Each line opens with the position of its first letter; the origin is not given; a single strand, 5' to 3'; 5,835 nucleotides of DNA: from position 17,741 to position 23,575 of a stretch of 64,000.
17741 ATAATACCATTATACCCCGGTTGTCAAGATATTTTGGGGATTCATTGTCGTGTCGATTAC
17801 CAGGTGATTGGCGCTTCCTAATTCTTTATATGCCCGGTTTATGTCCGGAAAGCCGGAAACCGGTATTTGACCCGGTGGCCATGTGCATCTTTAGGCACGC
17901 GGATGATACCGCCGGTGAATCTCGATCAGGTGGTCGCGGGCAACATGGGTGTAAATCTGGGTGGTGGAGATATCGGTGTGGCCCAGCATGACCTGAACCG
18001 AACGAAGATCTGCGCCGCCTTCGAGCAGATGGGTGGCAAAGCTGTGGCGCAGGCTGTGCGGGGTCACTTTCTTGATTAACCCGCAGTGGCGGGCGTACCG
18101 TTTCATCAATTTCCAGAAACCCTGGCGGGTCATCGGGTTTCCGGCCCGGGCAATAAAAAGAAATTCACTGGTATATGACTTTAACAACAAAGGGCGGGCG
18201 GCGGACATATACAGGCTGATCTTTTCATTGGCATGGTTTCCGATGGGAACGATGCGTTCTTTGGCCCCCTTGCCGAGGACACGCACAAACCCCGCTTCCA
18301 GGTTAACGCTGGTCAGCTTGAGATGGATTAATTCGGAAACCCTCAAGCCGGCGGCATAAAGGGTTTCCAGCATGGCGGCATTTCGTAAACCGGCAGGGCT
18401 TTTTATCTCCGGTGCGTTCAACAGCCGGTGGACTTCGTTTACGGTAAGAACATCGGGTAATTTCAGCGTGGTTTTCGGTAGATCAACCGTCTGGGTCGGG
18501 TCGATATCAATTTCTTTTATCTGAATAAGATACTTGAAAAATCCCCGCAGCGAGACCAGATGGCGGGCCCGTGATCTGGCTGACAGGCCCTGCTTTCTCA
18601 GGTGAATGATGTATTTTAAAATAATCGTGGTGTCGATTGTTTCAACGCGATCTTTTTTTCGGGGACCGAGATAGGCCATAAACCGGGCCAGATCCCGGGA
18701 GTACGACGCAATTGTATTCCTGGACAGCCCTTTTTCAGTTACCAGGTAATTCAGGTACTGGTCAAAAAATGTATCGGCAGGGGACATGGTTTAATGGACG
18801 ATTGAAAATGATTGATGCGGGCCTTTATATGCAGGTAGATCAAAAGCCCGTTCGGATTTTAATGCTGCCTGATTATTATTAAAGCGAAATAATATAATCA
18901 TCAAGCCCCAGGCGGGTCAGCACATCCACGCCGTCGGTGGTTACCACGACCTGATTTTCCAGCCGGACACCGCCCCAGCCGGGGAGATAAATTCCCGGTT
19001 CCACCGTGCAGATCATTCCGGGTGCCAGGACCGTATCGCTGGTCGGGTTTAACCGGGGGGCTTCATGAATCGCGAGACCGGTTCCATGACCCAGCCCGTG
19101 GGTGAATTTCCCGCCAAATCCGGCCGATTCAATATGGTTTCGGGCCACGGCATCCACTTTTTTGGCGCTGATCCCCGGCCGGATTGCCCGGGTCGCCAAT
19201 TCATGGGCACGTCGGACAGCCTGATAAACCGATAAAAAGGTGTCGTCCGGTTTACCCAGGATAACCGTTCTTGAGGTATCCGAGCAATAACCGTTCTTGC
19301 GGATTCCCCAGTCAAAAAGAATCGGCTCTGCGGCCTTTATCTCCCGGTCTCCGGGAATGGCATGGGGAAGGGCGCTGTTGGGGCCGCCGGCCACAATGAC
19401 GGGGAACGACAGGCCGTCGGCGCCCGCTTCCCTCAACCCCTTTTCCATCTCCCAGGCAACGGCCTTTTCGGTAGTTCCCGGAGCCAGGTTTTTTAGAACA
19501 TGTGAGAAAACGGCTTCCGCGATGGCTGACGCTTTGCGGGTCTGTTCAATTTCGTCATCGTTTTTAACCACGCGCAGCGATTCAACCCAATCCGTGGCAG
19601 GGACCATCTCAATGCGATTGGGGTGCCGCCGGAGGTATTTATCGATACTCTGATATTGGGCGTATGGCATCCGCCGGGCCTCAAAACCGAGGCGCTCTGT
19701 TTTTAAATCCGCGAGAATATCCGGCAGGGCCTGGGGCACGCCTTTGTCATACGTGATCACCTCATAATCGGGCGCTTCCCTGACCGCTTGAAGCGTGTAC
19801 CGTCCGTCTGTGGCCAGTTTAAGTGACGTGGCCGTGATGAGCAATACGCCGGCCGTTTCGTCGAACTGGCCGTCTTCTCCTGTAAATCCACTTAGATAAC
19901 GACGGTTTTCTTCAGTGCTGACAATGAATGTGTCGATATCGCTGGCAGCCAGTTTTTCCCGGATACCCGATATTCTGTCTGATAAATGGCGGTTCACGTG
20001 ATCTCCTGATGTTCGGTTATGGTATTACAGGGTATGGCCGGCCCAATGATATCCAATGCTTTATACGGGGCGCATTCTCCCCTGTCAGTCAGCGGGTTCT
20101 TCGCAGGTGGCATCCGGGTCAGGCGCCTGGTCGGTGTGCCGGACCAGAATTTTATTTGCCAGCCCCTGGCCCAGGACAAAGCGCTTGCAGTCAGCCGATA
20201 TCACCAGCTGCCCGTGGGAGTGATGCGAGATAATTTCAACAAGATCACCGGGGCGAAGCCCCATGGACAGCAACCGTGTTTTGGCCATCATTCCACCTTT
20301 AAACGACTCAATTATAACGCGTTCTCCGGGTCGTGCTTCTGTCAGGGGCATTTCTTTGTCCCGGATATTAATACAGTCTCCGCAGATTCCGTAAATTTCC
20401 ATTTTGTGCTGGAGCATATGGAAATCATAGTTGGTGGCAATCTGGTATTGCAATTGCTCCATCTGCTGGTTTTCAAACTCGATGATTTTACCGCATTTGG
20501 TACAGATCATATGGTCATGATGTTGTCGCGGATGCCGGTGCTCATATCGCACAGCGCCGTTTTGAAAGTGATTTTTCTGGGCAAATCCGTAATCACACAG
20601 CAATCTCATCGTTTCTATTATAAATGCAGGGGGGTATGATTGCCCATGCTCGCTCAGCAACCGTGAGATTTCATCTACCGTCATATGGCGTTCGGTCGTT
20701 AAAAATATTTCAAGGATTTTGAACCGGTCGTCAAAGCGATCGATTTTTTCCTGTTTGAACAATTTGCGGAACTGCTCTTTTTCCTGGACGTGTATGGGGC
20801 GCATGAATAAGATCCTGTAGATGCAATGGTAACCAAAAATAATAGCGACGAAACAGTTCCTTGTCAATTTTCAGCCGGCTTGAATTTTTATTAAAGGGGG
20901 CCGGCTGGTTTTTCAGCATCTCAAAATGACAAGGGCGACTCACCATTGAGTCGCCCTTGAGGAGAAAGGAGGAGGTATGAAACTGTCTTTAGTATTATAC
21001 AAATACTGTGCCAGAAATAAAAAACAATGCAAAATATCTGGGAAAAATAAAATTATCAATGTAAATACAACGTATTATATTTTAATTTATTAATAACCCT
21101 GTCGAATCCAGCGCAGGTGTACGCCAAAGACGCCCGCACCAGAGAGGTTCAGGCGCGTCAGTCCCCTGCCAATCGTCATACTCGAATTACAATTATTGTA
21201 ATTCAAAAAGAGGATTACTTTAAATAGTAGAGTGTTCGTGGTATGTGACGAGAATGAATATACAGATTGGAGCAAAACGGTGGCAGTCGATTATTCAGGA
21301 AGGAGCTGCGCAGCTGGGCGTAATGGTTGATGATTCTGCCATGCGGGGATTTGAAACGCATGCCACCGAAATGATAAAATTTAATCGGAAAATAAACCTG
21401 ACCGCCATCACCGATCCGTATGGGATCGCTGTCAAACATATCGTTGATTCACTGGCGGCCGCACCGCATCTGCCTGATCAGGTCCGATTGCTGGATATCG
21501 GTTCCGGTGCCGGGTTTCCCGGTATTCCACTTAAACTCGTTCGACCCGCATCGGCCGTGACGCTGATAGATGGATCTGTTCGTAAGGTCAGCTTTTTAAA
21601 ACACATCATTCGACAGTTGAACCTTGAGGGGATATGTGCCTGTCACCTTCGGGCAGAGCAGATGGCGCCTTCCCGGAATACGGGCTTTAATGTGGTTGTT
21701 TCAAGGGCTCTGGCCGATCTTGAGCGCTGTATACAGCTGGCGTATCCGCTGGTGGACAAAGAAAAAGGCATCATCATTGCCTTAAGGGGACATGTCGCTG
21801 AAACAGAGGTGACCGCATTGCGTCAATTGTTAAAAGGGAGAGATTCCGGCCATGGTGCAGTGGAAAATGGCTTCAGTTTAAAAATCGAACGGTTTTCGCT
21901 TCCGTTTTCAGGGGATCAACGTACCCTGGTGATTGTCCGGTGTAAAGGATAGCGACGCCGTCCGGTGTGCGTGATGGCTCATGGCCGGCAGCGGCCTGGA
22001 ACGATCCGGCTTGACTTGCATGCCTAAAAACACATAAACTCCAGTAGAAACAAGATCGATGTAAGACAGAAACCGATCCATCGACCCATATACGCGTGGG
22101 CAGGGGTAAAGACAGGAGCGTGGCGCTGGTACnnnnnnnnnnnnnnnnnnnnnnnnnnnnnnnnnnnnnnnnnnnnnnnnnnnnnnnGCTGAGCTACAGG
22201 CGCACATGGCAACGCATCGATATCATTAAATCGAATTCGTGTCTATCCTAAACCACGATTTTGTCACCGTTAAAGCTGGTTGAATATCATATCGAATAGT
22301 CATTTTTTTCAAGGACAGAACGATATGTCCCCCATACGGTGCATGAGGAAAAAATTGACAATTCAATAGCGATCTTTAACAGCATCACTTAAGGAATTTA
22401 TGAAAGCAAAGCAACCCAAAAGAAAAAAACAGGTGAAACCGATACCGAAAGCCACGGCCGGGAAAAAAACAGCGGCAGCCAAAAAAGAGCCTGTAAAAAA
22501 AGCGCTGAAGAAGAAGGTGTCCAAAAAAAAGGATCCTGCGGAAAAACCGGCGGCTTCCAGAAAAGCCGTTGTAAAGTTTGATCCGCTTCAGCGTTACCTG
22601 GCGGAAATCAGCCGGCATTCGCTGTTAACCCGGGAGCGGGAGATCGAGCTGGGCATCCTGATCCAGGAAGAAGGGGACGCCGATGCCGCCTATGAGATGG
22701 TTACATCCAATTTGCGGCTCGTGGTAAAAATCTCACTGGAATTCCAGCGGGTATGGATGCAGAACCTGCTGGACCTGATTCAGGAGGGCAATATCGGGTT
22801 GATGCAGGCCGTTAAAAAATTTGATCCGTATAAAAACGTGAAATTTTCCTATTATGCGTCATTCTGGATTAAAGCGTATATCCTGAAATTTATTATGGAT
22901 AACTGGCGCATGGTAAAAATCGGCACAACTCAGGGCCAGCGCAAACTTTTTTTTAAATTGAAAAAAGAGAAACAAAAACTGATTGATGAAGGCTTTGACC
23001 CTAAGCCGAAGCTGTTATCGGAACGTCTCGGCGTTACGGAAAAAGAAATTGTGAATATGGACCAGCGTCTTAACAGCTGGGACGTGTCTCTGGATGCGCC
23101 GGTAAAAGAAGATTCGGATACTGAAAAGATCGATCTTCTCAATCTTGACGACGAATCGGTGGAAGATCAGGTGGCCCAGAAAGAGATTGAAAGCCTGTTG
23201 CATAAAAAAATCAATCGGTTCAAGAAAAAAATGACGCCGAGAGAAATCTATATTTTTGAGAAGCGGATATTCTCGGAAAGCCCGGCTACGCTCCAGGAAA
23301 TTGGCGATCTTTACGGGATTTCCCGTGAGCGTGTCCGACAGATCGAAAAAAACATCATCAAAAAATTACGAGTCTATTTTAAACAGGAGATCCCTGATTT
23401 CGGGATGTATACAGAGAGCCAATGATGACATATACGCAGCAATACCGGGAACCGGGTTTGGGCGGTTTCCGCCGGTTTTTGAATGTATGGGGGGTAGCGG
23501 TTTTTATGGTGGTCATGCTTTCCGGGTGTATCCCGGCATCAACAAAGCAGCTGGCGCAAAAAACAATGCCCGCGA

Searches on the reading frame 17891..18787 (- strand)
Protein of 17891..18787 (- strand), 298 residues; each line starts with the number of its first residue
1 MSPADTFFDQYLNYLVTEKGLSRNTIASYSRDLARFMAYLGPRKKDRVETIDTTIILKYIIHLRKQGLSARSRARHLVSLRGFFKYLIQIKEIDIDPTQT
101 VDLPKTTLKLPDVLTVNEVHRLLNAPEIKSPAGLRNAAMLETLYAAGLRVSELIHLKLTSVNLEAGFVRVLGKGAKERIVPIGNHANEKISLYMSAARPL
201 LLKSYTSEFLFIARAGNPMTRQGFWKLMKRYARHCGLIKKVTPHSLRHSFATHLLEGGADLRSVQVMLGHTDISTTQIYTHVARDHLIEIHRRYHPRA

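Call 58: search_protein_families(library=pfam, proteins=[window:17891-18787:-], max_evalue=0.0001)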
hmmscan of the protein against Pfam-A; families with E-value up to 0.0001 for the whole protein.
window:17891-18787:- (298 aa): 4 families
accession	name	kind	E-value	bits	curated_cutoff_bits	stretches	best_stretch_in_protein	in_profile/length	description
PF00589.27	Phage_integrase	-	8.6e-50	169.3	27.1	1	113-284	2-170/172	Phage integrase family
PF02899.23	Phage_int_SAM_1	-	1e-21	77.4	22.3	1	9-89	2-81/83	Phage integrase, N-terminal SAM-like domain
PF13102.12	Phage_int_SAM_5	-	7.3e-08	33.1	22.3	1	7-98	2-93/98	Phage integrase SAM-like domain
PF13495.12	Phage_int_SAM_4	-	9.5e-07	29.6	27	1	9-89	3-80/85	Phage integrase, N-terminal SAM-like domain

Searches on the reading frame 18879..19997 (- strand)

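Call 58: search_protein_families(library=pfam, proteins=[window:18879-19997:-], max_evalue=0.0001)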
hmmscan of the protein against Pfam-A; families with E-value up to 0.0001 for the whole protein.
window:18879-19997:- (372 aa): 2 families
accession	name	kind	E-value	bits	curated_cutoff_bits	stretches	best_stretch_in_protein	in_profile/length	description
PF00557.29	Peptidase_M24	-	6e-69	232.4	23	1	151-353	1-207/208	Metallopeptidase family M24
PF01321.24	Creatinase_N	-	5.2e-26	92.1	22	1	8-144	1-128/128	Creatinase/Prolidase N-terminal domain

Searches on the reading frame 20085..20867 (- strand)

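Call 58: search_protein_families(library=pfam, proteins=[window:20085-20867:-], max_evalue=0.0001)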
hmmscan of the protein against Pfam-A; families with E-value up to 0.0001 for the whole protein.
window:20085-20867:- (260 aa): 2 families
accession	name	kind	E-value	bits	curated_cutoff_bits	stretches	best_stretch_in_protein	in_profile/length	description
PF01475.25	FUR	-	1.8e-23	83.4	23.1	1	47-159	9-121/121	Ferric uptake regulator family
PF04023.20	FeoA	-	4.5e-15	55.9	23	1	173-243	1-73/74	FeoA domain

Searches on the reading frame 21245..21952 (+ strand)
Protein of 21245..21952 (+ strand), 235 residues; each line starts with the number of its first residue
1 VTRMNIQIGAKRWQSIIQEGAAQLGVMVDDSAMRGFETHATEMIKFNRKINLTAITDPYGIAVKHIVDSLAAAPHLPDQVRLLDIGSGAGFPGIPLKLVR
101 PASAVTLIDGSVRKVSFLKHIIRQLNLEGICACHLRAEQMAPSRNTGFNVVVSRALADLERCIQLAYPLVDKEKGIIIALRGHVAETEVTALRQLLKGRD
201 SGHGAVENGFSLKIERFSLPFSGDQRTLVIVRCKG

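Call 58: search_protein_families(library=pfam, proteins=[window:21245-21952:+], max_evalue=0.0001)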
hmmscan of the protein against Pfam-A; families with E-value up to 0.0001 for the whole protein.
window:21245-21952:+ (235 aa): 3 families
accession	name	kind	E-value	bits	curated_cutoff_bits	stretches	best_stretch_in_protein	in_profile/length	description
PF02527.21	GidB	-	1.1e-41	142.7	27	1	36-195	5-162/184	rRNA small subunit methyltransferase G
PF13847.12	Methyltransf_31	-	1.7e-08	34.7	27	1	79-179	4-110/145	Methyltransferase domain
PF05175.20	MTS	-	6.9e-05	23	23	0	75-153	26-104/170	Methyltransferase small domain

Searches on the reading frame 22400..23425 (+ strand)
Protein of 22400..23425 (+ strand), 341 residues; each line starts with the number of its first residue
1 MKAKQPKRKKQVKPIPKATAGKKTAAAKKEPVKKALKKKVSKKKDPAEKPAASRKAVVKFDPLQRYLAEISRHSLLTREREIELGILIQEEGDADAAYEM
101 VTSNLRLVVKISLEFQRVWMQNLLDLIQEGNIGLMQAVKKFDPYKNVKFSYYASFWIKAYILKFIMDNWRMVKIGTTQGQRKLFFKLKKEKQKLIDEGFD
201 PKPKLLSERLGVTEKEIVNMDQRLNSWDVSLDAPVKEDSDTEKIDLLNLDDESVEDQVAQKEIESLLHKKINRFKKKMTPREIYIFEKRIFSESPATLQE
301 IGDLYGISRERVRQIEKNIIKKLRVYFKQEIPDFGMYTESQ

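Call 58: search_protein_families(library=pfam, proteins=[window:22400-23425:+], max_evalue=0.0001)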
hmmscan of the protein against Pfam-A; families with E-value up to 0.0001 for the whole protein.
window:22400-23425:+ (341 aa): 4 families
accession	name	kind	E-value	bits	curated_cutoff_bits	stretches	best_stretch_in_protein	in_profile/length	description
PF04542.20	Sigma70_r2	-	1.6e-13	50.6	24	1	100-170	1-70/71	Sigma-70 region 2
PF04545.22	Sigma70_r4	-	3.6e-12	46.1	24.1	1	277-324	4-49/50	Sigma-70, region 4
PF00140.25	Sigma70_r1_2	-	7.2e-10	39.1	22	1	61-94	1-34/34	Sigma-70 factor, region 1.2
PF04539.22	Sigma70_r3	-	7.5e-06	26.4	25.3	0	186-256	5-76/78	Sigma-70 region 3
